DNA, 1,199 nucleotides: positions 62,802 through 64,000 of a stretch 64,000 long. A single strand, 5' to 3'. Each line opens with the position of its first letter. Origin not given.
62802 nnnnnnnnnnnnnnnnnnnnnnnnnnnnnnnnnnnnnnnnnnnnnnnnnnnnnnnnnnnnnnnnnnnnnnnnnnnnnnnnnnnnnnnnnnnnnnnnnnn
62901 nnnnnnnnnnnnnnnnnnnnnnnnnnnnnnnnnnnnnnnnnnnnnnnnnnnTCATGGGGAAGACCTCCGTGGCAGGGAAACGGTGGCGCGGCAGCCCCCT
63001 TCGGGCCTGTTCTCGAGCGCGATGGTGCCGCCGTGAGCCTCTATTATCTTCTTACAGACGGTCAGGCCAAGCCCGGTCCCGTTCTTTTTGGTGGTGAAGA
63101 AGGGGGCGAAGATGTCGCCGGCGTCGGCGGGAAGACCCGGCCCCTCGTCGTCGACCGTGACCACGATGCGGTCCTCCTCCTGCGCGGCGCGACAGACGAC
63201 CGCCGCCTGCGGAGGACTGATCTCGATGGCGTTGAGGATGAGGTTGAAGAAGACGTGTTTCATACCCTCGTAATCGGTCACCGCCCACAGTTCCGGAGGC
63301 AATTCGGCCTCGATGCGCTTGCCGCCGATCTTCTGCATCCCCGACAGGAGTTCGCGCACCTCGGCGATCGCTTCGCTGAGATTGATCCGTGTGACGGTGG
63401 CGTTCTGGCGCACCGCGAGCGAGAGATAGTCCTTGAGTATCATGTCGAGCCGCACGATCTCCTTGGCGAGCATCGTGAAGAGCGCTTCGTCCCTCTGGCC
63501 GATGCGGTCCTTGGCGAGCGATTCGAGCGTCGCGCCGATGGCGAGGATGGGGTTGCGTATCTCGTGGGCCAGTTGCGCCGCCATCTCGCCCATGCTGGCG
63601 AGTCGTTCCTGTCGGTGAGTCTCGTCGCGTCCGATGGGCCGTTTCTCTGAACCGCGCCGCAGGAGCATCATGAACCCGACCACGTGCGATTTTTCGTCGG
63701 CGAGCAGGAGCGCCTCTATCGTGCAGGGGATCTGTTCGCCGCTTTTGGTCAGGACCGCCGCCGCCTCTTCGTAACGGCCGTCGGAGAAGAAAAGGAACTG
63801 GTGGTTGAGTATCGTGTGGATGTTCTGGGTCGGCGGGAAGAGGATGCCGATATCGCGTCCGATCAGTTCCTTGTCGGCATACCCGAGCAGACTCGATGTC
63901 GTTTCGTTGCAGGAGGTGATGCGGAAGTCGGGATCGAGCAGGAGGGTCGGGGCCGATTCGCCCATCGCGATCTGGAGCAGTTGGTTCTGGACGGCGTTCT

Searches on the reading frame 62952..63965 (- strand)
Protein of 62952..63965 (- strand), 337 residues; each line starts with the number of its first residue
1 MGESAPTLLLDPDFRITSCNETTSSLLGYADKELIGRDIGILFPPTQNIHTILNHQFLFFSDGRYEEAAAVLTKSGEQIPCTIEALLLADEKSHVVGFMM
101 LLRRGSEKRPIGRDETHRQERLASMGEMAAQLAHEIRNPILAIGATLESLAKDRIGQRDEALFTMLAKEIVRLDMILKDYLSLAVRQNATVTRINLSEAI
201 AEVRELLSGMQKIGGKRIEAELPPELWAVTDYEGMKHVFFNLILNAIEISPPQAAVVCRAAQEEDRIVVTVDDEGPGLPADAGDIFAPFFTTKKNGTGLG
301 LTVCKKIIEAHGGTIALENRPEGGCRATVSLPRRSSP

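Call 7: search_protein_families(library=pfam, proteins=[window:62952-63965:-], max_evalue=0.001)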
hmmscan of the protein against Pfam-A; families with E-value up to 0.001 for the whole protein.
window:62952-63965:- (337 aa): 5 families
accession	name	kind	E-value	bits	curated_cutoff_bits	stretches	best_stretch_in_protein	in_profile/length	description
PF02518.31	HATPase_c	-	1.5e-24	87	26.4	1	231-334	2-110/111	Histidine kinase-, DNA gyrase B-, and HSP90-like ATPase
PF13426.13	PAS_9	-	1.6e-08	35.2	27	1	7-99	4-95/103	PAS domain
PF00512.31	HisKA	-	5.4e-08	33.2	26.9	1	125-184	2-61/66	His Kinase A (phospho-acceptor) domain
PF00989.32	PAS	-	9.7e-08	32.5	22.6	1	5-103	12-111/113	PAS fold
PF08448.16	PAS_4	-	3.6e-05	24.4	23.1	1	5-104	6-104/110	PAS fold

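Call 20: find_encoding_contigs(protein=window:62952-63965:-, flank=10000, max_places=2)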
Protein window:62952-63965:- (337 aa): no gene with exactly this product is on record in the collection.
